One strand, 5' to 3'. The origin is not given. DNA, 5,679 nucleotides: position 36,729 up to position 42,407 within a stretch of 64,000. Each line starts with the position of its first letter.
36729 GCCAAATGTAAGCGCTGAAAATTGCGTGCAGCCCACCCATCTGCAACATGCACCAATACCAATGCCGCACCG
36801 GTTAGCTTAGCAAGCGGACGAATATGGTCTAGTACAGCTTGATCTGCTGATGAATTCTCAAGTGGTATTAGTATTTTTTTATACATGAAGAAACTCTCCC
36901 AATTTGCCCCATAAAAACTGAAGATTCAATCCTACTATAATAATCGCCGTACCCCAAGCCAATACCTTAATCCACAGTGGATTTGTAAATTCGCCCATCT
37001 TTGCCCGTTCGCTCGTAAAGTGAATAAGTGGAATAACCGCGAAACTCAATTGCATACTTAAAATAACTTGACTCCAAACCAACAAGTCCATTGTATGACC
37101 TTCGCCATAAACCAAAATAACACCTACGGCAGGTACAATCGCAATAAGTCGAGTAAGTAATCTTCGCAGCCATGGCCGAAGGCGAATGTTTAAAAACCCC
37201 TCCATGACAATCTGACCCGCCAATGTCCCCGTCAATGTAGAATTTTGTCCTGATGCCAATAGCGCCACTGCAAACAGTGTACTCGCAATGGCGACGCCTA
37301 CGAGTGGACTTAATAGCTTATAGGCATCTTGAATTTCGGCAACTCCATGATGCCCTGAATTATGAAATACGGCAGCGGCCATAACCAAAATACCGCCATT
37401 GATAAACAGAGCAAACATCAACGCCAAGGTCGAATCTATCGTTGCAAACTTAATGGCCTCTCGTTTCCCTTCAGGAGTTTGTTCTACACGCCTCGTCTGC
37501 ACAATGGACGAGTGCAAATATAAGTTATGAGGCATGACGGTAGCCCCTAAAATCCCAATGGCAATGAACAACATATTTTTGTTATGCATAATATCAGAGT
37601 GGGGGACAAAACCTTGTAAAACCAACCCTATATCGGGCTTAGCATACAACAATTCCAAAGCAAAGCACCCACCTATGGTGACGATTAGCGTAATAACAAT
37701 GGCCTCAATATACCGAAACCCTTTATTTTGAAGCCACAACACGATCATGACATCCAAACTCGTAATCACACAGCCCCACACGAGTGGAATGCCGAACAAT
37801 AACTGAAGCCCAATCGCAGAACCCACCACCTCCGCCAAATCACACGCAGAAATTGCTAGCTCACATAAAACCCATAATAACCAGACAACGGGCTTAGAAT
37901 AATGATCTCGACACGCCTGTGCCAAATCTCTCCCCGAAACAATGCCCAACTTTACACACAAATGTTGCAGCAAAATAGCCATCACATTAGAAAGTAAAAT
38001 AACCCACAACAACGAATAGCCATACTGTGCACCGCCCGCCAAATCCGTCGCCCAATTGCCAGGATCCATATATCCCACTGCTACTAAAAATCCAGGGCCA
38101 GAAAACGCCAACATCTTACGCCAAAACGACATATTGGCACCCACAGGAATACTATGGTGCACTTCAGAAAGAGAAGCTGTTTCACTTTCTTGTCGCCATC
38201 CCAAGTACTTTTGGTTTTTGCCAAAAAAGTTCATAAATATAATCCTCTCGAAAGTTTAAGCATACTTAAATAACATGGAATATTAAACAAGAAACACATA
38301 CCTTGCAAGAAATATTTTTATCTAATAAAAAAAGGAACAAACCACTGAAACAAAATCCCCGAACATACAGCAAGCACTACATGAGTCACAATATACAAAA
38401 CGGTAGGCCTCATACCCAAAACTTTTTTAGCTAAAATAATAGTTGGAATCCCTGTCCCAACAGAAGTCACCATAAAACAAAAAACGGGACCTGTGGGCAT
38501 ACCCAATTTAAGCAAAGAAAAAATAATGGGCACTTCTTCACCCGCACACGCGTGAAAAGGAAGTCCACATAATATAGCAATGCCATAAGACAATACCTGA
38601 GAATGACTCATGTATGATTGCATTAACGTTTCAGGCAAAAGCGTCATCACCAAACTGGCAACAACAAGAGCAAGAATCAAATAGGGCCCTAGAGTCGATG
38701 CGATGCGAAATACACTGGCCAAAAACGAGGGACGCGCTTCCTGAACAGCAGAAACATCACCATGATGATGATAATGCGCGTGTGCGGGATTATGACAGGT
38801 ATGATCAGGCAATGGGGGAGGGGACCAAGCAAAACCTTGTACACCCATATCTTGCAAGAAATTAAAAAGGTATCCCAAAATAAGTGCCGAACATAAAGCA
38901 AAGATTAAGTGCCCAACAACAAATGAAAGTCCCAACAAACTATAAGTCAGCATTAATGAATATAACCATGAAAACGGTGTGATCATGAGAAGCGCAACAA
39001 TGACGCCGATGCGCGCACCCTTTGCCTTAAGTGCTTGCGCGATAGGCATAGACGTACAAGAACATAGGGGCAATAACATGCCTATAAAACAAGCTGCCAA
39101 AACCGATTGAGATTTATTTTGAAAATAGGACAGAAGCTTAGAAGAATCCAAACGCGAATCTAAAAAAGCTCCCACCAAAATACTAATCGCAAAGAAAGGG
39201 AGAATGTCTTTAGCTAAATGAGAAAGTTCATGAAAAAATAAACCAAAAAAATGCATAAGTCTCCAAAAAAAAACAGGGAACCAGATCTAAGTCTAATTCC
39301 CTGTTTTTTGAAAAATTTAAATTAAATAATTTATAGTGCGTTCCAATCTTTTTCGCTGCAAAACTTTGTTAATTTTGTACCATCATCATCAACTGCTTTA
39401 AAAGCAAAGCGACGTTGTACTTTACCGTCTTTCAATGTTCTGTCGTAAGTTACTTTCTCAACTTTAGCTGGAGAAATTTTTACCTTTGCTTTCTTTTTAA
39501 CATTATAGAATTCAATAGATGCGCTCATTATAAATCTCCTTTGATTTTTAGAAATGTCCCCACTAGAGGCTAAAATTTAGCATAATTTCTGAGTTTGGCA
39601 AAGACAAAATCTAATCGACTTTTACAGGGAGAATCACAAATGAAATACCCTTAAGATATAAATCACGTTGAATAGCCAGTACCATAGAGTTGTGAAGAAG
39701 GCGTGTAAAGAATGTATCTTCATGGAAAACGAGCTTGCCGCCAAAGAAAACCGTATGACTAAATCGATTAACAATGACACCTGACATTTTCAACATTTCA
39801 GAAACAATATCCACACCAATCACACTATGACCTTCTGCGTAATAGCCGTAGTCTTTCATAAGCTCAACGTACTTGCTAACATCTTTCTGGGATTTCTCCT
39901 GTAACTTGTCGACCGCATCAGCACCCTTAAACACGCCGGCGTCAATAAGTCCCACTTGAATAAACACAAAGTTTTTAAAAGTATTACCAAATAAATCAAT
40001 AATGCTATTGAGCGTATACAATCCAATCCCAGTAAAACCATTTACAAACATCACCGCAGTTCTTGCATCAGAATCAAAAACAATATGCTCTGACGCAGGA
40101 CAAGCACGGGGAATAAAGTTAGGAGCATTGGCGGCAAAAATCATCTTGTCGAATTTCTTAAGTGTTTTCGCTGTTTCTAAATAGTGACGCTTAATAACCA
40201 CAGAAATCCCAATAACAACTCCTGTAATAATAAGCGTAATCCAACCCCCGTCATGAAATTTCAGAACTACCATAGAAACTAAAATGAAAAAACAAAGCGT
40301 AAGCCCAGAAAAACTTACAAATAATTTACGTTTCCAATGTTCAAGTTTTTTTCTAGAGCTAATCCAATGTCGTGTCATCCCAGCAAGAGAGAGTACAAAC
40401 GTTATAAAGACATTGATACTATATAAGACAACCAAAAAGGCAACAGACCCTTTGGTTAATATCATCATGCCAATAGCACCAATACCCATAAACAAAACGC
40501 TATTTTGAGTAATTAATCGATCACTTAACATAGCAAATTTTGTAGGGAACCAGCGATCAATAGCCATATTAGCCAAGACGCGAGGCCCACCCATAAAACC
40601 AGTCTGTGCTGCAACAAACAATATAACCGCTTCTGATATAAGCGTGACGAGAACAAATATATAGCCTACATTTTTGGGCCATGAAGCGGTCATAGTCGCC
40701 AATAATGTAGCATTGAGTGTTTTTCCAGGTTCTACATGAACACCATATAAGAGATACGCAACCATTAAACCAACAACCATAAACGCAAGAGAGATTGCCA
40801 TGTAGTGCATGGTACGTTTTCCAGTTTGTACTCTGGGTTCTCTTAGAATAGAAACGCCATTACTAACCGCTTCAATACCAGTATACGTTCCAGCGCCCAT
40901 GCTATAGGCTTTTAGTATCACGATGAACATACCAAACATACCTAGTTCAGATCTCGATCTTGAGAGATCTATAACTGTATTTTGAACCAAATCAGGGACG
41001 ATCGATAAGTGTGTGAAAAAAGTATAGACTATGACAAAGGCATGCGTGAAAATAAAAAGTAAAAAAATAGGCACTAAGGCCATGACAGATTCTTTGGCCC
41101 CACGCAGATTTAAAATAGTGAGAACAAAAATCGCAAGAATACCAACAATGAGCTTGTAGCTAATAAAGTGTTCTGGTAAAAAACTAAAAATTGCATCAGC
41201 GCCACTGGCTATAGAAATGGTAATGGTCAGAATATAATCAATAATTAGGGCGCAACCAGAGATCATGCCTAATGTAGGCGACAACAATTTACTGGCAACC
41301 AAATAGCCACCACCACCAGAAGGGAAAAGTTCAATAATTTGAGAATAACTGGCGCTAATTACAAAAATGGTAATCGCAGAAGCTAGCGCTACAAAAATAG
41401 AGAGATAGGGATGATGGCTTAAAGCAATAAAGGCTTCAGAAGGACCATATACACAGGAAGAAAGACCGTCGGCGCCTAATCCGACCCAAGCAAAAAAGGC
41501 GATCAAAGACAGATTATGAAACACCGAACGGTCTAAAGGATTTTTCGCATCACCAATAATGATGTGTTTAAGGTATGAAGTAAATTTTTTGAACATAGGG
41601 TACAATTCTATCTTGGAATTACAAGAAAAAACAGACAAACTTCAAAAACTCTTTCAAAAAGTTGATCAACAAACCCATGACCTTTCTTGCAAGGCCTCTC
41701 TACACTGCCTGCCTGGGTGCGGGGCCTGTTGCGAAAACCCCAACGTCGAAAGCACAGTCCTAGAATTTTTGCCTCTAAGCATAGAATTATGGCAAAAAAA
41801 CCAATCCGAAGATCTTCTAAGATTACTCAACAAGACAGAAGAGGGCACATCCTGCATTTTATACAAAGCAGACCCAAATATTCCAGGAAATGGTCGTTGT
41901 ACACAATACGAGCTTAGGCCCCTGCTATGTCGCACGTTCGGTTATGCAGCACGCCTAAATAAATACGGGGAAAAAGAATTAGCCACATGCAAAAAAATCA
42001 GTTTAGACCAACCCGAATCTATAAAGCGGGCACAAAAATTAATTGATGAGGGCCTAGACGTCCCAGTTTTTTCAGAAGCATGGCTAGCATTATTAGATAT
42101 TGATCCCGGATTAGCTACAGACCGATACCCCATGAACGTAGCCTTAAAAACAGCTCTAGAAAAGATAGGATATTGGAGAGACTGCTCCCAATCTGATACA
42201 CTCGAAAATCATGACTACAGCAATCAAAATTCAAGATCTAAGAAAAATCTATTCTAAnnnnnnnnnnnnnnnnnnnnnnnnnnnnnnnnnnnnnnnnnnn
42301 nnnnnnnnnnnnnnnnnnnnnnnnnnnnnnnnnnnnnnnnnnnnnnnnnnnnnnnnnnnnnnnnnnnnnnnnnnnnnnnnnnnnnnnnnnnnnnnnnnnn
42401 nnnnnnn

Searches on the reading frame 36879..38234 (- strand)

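Call 73: search_protein_families(library=pfam, proteins=[window:36879-38234:-], max_evalue=0.00001)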
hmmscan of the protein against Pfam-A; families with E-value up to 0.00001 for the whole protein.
window:36879-38234:- (451 aa): 1 family
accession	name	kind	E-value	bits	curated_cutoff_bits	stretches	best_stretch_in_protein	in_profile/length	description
PF01566.24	Nramp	-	1.7e-139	465.3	29.8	1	61-418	1-355/357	Natural resistance-associated macrophage protein-like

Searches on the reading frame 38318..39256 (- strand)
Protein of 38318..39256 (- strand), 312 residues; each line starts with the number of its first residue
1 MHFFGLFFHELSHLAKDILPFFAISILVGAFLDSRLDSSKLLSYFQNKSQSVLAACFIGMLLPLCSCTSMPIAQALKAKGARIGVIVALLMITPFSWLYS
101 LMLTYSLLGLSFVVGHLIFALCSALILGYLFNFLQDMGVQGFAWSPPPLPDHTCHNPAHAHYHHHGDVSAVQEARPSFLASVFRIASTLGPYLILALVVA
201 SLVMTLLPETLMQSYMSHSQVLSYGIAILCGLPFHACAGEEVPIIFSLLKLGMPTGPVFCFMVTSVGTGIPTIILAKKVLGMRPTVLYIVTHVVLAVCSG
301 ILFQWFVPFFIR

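Call 73: search_protein_families(library=pfam, proteins=[window:38318-39256:-], max_evalue=0.00001)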
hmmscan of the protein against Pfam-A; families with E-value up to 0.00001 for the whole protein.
window:38318-39256:- (312 aa): 1 family
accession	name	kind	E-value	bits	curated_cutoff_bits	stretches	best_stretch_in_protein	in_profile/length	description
PF03773.19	ArsP_1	-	7.9e-37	127.4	32.3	1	14-304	12-293/294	Predicted permease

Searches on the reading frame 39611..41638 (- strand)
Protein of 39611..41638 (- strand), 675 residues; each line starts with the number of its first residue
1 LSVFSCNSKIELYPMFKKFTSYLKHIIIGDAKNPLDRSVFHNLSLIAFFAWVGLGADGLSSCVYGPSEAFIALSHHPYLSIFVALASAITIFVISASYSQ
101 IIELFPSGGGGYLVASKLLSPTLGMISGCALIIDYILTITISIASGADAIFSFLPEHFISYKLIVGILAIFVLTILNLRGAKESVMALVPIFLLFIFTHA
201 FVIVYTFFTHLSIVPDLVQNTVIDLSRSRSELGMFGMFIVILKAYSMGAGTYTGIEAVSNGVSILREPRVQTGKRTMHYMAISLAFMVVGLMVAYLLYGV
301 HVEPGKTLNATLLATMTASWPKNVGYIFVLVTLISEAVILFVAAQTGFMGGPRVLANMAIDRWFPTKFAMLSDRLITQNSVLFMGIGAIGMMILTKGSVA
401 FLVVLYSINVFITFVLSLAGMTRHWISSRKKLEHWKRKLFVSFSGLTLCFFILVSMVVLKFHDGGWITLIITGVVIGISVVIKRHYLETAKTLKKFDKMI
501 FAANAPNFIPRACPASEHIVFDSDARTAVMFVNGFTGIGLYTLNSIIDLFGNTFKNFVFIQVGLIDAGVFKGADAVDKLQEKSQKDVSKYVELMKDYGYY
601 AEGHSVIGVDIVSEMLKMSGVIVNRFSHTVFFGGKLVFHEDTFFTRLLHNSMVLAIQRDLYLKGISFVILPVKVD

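Call 73: search_protein_families(library=pfam, proteins=[window:39611-41638:-], max_evalue=0.00001)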
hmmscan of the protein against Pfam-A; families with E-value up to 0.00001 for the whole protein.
window:39611-41638:- (675 aa): 1 family
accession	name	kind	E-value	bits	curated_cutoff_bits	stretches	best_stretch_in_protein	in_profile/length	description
PF13520.12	AA_permease_2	-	1.9e-19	70.4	27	1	65-476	16-424/427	Amino acid permease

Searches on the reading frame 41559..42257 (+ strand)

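Call 73: search_protein_families(library=pfam, proteins=[window:41559-42257:+], max_evalue=0.00001)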
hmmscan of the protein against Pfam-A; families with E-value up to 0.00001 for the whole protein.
window:41559-42257:+ (232 aa): 1 family
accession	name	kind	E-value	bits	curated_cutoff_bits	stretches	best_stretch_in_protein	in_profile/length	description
PF03692.20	CxxCxxCC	-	6e-08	33.7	23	1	49-133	1-73/85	Putative zinc- or iron-chelating domain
